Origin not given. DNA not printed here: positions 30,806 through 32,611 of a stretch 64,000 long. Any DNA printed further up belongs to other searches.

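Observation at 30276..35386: Complete nickel-pincer-nucleotide (NPN) cofactor cluster with a LarA homolog of unknown substrate and an inserted CxxC DUF1858 gene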

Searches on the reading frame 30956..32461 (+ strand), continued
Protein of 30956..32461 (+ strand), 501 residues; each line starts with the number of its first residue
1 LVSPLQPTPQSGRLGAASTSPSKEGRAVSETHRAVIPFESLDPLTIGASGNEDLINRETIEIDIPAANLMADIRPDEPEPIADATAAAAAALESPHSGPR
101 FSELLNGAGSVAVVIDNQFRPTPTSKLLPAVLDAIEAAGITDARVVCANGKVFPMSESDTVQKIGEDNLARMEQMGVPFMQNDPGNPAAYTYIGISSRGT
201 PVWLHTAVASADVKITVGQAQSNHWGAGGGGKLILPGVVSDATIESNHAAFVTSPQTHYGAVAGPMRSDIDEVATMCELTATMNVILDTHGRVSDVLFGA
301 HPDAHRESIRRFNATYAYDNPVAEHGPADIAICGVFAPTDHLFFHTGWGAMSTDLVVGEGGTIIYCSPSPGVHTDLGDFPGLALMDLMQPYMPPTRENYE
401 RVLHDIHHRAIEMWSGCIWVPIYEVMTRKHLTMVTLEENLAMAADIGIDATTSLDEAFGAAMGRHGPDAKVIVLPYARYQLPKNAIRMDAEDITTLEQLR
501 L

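Call 90: search_solved_structures(query=A2, max_evalue=0.00001, show_alignments=5)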
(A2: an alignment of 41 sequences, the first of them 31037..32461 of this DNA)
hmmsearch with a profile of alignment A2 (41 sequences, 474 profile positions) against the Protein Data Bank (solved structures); distinct sequences matched with E-value up to 0.00001: 9.
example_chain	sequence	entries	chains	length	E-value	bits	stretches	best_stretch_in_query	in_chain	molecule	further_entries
6d6z_A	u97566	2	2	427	3.8e-40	141.1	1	35-340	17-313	Malate racemase Mar2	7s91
9eia_A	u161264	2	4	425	6.6e-27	97.5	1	32-340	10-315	A broad-substrate spectrum lactate racemase A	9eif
9eid_A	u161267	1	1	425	6.6e-27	97.4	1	32-340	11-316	A broad-substrate spectrum lactate racemase A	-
2yjg_A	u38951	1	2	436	1.5e-24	89.7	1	59-343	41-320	LACTATE RACEMASE APOPROTEIN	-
5huq_A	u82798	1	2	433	2.2e-24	89.1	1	58-448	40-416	Lactate racemization operon protein LarA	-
6c1w_A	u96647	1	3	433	2.2e-24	89.1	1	58-448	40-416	Lactate racemase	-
8ezf_B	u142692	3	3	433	4.9e-24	88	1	58-448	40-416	Lactate racemase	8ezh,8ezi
9q3j_A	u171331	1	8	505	1.1e-13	53.9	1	50-273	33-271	DUF2088 domain-containing protein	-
9q2u_A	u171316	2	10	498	1.1e-12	50.6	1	51-308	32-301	Lactate racemase A | LarA-like nickel-pincer nucleotide cofactor-utilizing enzyme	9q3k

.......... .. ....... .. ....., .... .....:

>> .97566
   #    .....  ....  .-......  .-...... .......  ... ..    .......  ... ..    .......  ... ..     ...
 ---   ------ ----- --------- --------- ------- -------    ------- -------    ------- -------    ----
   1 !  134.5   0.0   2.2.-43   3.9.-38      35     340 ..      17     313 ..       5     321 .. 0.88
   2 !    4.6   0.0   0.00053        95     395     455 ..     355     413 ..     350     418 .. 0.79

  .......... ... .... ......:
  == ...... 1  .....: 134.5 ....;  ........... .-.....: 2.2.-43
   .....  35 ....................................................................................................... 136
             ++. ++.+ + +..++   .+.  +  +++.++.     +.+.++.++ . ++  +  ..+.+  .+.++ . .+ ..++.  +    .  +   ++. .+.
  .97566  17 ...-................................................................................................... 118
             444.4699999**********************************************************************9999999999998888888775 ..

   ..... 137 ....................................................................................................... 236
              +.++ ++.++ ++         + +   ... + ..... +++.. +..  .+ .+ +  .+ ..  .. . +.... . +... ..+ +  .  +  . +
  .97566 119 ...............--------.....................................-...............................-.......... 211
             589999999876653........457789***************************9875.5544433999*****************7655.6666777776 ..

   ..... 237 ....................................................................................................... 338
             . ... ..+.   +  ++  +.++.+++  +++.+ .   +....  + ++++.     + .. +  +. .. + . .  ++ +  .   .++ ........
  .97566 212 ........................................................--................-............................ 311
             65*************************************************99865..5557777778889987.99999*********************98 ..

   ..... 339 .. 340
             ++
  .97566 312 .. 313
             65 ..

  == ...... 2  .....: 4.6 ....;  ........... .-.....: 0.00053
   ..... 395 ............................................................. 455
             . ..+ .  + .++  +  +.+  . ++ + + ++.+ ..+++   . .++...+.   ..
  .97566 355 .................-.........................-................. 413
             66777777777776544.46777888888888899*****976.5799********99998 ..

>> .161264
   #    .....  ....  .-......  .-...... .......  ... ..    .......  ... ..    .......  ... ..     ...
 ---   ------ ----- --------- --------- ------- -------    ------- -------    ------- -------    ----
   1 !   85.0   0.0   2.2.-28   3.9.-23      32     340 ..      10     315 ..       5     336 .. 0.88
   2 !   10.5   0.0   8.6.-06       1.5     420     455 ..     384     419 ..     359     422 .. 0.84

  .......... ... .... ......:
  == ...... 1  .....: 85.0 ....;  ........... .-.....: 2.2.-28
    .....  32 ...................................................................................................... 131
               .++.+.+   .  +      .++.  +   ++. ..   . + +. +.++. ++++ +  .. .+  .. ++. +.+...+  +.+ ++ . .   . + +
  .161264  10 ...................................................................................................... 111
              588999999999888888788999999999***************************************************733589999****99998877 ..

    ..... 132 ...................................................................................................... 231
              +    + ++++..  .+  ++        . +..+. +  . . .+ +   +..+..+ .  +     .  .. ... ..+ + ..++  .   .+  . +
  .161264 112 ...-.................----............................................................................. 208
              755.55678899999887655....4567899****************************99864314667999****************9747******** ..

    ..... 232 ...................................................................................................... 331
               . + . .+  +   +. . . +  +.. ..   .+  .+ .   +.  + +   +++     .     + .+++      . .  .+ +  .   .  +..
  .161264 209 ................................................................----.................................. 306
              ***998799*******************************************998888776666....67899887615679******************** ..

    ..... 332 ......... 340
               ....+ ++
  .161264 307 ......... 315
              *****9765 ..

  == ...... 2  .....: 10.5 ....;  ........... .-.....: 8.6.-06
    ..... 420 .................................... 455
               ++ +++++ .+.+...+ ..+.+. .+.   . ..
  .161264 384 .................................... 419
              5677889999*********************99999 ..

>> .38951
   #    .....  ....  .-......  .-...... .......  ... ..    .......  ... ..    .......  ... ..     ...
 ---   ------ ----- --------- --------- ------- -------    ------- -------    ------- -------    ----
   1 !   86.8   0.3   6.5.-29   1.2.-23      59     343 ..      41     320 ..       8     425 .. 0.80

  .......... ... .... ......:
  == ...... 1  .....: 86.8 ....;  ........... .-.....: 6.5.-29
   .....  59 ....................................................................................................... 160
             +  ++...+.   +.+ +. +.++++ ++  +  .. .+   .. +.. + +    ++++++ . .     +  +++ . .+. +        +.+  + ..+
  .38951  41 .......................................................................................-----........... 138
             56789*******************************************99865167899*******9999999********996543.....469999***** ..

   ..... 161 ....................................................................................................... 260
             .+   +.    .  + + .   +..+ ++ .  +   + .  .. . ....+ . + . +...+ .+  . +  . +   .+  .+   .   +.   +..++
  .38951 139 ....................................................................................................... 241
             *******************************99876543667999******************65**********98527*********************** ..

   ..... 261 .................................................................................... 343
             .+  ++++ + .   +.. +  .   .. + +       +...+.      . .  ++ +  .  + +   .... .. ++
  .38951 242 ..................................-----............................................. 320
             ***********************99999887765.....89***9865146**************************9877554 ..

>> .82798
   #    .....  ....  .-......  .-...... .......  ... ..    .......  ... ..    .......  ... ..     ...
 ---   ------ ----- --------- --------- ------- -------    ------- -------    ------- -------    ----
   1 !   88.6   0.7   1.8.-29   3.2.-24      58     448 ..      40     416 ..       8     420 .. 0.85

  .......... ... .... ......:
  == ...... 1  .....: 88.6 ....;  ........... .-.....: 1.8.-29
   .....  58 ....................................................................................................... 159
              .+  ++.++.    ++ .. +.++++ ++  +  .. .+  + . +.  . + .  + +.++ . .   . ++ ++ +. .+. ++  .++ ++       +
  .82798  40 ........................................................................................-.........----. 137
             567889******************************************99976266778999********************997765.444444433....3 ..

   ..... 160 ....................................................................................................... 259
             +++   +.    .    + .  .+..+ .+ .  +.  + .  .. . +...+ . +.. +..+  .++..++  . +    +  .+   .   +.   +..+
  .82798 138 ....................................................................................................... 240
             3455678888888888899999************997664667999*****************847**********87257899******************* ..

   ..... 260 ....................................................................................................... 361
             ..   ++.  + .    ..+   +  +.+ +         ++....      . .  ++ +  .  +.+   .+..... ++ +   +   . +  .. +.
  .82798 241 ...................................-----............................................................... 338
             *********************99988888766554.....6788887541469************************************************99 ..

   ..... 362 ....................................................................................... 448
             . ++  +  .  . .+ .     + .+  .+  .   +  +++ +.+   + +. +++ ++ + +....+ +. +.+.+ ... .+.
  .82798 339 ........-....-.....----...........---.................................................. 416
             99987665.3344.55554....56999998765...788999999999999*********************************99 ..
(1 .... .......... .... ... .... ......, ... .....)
